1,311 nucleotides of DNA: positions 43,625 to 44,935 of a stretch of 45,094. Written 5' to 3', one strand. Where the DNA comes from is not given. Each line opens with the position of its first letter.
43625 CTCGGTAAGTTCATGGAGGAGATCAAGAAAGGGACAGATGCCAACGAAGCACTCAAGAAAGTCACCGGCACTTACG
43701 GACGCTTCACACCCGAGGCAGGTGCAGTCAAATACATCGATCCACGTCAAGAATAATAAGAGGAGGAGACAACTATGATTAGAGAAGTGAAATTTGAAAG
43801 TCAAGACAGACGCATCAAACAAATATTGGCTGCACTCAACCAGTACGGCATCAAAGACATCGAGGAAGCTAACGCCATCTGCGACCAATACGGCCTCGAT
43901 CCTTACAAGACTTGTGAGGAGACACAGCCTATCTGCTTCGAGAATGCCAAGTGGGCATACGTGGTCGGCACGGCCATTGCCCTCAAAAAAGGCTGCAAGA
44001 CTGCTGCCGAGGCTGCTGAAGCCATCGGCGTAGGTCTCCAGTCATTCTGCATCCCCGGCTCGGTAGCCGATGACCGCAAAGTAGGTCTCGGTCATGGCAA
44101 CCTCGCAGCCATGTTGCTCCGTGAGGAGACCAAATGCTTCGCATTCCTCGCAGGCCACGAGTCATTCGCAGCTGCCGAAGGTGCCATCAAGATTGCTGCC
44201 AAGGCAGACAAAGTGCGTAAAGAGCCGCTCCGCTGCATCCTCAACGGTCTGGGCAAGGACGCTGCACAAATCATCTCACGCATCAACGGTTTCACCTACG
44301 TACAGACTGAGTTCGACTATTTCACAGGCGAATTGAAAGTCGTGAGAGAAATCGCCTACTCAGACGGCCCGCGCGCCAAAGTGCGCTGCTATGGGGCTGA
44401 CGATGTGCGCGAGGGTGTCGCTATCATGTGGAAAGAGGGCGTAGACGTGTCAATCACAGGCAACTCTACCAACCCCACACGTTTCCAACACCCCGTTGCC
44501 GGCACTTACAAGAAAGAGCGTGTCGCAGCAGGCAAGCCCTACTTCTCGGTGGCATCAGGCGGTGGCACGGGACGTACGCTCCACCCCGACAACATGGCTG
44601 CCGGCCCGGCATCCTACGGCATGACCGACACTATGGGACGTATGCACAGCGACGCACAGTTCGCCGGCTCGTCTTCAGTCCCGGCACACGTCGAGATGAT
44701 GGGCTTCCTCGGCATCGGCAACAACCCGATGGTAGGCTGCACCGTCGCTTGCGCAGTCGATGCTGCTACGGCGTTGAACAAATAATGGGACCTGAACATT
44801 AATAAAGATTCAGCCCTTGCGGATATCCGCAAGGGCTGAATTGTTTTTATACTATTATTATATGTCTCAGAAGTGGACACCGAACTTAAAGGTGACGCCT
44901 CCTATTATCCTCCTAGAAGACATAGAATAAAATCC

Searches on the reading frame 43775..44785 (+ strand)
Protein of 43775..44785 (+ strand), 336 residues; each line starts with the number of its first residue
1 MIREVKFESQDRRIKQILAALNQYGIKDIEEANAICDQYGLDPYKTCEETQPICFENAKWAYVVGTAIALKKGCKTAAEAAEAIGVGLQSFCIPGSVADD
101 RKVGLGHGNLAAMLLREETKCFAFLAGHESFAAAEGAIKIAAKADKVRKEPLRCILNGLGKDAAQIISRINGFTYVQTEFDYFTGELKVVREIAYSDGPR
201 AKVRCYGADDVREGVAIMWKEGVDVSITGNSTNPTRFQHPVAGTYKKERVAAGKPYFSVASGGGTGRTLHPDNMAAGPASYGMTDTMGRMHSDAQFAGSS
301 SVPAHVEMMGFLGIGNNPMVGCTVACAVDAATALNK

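Call 69: find_encoding_contigs(protein=window:43775-44785:+, flank=10000, max_places=2)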
Protein window:43775-44785:+ (336 aa): 24 contigs read that carry it; 2 places shown.
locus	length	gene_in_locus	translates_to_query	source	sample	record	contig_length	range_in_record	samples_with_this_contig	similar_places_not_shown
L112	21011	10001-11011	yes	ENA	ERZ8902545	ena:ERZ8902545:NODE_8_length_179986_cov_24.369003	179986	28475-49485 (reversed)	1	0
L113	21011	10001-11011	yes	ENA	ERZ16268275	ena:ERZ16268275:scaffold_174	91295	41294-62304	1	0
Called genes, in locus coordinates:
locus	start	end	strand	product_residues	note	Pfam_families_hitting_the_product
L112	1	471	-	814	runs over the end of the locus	PF02190:LON_substr_bdg, PF00004:AAA, PF07728:AAA_5, PF22667:Lon_lid, PF05362:Lon_C, PF13541:ChlI (weak)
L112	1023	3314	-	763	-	PF01734:Patatin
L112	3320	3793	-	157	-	-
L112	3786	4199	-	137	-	PF10604:Polyketide_cyc2 (weak)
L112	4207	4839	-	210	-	PF00156:Pribosyltran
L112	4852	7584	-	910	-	PF02574:S-methyl_trans, PF00809:Pterin_bind, PF02607:B12-binding_2, PF02310:B12-binding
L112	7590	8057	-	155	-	PF01668:SmpB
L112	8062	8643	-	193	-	PF04893:Yip1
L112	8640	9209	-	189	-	PF14300:DMP19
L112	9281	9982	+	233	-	-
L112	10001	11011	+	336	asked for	PF14057:GGGtGRT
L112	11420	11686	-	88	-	-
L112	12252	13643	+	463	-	PF01554:MatE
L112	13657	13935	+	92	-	PF03992:ABM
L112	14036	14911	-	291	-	PF28533:DUF8429, PF28532:DUF8428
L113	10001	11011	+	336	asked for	PF14057:GGGtGRT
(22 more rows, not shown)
